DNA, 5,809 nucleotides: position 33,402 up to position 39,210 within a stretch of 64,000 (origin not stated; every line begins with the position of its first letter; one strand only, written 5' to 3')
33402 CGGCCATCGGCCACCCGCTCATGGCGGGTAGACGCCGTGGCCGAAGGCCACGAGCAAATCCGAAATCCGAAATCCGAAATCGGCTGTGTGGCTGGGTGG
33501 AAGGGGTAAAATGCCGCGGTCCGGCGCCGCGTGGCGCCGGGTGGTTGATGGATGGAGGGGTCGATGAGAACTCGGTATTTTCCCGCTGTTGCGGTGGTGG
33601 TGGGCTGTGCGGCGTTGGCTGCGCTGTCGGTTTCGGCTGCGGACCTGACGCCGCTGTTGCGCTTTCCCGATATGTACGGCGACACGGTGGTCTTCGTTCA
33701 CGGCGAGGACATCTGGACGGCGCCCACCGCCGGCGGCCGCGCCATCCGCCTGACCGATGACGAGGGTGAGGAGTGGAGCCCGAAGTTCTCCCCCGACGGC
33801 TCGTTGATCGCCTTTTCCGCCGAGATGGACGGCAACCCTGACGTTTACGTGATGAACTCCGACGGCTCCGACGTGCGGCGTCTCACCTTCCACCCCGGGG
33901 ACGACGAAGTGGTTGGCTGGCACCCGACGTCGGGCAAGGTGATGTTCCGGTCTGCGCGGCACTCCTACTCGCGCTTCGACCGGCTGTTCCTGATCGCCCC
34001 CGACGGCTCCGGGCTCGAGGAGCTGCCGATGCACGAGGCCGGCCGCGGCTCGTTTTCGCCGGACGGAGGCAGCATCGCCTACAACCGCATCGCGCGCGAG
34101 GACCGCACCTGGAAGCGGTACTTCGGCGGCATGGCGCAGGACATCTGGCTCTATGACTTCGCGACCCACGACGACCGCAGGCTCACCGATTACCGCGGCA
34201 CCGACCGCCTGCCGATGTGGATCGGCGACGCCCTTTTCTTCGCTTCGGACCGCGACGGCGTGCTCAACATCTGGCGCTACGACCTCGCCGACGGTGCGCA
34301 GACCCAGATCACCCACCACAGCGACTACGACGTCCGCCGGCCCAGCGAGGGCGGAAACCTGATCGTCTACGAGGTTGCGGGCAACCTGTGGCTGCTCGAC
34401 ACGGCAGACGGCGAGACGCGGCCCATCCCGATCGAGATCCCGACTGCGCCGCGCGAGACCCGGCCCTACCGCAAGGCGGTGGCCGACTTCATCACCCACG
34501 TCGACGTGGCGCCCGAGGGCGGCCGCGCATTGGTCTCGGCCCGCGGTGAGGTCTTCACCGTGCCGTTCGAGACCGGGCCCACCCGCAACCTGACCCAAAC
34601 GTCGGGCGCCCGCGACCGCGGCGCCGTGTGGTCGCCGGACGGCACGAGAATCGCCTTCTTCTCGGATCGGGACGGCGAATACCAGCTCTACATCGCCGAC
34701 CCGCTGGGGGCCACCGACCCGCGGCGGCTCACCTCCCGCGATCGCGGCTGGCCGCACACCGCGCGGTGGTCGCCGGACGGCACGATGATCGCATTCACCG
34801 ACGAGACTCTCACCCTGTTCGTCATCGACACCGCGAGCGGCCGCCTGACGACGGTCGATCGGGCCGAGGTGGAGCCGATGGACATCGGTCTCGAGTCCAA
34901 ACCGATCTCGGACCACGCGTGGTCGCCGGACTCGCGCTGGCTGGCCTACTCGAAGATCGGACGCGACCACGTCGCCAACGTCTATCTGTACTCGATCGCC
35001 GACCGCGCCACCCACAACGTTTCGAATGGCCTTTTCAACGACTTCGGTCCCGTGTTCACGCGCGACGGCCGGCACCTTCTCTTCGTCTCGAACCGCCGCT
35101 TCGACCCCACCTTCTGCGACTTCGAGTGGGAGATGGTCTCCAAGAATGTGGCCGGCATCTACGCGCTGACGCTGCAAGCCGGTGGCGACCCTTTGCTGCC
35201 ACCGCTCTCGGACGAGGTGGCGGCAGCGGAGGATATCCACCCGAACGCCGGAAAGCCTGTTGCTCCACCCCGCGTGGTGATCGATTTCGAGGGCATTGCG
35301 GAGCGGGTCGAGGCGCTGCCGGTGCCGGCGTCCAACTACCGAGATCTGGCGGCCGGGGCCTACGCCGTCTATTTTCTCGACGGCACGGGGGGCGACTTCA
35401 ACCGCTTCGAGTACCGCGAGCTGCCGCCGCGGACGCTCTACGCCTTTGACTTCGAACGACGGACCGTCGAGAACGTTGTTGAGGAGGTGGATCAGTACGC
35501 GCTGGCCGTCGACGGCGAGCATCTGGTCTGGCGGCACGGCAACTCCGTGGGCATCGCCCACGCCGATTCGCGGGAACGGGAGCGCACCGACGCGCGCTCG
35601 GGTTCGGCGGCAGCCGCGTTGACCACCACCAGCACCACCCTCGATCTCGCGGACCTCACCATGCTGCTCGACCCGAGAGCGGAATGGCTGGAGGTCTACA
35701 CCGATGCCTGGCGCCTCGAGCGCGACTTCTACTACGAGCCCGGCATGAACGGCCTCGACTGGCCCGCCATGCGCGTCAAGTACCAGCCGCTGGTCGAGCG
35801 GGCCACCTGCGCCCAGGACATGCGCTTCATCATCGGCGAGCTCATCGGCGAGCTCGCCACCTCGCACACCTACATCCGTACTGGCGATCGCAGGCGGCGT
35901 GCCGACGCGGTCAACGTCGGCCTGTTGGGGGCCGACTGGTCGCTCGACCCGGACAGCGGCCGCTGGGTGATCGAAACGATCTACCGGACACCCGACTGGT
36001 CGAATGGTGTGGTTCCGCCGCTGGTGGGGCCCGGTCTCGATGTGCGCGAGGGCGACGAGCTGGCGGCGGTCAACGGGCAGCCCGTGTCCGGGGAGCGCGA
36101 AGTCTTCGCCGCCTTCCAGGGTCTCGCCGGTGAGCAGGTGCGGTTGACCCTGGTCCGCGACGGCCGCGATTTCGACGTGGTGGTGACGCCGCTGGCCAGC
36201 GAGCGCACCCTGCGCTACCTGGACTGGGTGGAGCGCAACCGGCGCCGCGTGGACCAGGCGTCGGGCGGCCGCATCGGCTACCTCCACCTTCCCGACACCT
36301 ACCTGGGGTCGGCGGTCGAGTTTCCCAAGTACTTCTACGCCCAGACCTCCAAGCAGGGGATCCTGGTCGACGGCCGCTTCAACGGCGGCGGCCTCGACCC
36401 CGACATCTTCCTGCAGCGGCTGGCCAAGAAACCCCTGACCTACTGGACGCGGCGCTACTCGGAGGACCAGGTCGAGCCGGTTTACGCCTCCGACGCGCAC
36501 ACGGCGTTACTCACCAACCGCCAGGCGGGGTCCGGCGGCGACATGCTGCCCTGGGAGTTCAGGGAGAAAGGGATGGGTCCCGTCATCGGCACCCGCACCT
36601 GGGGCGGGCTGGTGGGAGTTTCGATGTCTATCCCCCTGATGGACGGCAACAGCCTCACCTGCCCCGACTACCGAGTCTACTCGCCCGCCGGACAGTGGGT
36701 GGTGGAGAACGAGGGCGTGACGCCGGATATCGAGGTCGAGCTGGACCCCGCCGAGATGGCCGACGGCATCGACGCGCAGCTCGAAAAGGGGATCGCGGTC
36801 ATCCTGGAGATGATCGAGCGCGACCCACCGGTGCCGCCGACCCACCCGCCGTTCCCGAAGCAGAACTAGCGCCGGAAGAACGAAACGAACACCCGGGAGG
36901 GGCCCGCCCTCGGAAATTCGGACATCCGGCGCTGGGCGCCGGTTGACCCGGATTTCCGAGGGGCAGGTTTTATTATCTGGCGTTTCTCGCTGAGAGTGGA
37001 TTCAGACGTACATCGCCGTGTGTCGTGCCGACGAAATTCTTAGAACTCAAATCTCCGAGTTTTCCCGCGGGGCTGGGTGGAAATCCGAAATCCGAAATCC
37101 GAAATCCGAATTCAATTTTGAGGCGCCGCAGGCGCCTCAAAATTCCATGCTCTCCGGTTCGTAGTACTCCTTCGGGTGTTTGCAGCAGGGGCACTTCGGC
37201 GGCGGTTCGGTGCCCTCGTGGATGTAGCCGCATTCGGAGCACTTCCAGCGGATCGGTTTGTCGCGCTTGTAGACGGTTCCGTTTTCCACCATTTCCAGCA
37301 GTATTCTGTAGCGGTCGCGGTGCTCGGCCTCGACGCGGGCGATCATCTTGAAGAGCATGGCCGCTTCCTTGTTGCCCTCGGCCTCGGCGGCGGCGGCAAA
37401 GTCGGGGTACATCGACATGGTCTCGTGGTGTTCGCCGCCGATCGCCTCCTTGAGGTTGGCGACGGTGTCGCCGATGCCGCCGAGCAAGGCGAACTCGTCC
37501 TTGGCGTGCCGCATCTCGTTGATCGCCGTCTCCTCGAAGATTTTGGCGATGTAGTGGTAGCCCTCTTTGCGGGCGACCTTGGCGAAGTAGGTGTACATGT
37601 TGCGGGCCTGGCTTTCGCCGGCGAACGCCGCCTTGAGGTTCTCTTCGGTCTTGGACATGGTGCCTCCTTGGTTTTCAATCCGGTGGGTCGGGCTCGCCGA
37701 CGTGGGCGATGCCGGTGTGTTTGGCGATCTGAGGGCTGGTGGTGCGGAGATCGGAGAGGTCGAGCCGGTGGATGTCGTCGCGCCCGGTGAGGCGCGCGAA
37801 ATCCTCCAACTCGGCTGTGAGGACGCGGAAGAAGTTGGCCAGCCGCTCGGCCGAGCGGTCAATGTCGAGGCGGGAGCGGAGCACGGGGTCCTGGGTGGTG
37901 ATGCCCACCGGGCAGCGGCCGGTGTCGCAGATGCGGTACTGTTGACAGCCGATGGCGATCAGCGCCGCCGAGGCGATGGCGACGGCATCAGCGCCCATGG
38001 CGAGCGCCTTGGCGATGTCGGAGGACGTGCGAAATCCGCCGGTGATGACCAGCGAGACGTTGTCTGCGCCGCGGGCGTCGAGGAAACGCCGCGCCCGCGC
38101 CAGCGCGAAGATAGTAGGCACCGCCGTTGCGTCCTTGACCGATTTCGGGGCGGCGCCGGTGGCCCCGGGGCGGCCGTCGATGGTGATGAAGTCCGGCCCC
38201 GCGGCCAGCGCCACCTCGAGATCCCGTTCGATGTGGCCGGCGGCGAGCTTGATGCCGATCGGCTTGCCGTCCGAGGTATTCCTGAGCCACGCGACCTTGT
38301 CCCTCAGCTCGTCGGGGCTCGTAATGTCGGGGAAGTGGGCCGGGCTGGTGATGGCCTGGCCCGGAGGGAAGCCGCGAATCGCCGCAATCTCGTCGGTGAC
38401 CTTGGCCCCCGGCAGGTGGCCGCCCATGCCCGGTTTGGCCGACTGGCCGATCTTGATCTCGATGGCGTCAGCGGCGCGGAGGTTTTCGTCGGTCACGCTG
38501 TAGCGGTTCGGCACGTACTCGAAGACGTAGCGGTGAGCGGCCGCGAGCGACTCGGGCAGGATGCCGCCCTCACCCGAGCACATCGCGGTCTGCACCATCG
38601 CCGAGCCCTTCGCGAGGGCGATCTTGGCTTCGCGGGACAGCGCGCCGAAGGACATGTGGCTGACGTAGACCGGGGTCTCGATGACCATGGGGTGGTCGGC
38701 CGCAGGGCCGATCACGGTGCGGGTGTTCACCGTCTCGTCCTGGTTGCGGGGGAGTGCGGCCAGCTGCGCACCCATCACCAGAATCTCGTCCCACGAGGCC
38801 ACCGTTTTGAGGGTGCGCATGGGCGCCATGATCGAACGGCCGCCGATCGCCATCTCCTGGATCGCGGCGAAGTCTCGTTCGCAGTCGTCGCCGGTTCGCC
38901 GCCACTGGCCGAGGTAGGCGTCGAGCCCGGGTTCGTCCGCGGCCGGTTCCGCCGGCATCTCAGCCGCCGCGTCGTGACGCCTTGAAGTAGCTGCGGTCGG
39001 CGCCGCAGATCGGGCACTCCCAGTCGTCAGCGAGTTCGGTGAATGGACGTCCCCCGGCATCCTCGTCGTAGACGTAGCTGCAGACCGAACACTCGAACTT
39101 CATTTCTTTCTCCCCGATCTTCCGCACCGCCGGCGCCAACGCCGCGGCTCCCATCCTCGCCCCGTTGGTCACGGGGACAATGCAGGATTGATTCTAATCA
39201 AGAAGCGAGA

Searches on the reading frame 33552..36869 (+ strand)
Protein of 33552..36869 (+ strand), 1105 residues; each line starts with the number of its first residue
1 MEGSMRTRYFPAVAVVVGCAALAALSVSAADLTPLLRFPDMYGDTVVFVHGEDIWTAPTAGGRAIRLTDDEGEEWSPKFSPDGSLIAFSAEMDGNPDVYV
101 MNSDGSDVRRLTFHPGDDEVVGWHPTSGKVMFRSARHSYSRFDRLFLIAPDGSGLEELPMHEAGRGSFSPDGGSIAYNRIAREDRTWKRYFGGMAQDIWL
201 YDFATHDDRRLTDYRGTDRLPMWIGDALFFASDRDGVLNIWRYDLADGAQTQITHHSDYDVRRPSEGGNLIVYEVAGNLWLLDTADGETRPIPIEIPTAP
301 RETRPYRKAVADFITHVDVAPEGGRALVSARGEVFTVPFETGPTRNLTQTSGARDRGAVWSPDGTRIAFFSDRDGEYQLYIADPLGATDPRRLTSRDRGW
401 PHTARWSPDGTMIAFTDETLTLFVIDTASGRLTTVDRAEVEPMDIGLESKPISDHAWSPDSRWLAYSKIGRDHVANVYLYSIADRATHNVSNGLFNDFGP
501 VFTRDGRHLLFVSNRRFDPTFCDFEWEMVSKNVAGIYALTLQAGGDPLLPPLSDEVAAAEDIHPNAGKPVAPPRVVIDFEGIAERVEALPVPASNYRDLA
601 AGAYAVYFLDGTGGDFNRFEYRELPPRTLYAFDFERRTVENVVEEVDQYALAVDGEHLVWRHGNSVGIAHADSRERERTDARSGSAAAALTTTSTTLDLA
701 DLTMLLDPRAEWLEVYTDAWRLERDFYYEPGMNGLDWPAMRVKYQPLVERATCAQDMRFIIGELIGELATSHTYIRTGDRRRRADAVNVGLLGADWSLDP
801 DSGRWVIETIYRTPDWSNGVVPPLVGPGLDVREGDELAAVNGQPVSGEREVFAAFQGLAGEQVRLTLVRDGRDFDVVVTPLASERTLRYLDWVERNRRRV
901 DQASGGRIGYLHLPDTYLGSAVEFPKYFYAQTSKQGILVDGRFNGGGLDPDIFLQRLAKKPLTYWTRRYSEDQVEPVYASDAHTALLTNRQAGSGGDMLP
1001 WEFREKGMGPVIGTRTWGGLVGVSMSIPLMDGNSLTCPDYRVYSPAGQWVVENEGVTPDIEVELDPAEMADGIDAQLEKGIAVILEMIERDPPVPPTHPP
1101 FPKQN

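Call 69: search_protein_families(library=pfam, proteins=[window:33552-36869:+], max_evalue=0.00001)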
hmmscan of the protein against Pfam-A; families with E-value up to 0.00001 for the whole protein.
window:33552-36869:+ (1105 aa): 6 families
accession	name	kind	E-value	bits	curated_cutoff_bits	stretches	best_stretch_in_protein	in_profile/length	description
PF07676.18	PD40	-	5.4e-34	115.9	20.9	1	346-381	3-38/38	WD40-like Beta Propeller Repeat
PF03572.23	Peptidase_S41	-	9.7e-21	74.5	24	1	907-1062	1-165/165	Peptidase family S41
PF14685.13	PDZ_Tricorn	-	2.1e-17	63.3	25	1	790-875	1-85/88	Tricorn protease PDZ domain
PF14684.11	Tricorn_C1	-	4.9e-16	58.8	24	1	708-766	1-59/59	Tricorn protease C1 domain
PF00930.27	DPPIV_N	-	1.4e-13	50.8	22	0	392-487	37-138/354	Dipeptidyl peptidase IV (DPP IV) N-terminal region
PF25174.1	Beta-prop_THOC3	-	6.9e-07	29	305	0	402-468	92-148/272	THOC3 beta-propeller domain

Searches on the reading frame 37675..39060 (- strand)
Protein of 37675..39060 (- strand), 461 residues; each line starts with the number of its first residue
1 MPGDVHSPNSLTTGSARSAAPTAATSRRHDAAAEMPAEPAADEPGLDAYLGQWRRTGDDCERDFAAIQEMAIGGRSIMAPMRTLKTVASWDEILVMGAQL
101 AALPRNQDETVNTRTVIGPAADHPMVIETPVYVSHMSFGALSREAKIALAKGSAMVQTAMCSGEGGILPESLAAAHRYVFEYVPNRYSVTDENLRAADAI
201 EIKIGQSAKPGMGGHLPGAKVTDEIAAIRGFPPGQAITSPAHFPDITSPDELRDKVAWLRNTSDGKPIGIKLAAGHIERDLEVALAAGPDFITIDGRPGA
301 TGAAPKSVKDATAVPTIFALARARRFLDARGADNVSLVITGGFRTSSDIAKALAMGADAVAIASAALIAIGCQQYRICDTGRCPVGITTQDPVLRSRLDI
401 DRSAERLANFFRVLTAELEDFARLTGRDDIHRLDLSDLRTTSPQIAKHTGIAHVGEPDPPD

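Call 69: search_protein_families(library=pfam, proteins=[window:37675-39060:-], max_evalue=0.00001)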
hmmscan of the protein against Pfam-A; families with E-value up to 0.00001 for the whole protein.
window:37675-39060:- (461 aa): 2 families
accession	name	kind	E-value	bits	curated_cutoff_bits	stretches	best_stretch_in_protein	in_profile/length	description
PF01645.23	Glu_synthase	-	2.2e-104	350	20.4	1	98-426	38-367/369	Conserved region in glutamate synthase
PF01070.24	FMN_dh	-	2.9e-09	36.9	24.9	1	254-372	208-311/350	FMN-dependent dehydrogenase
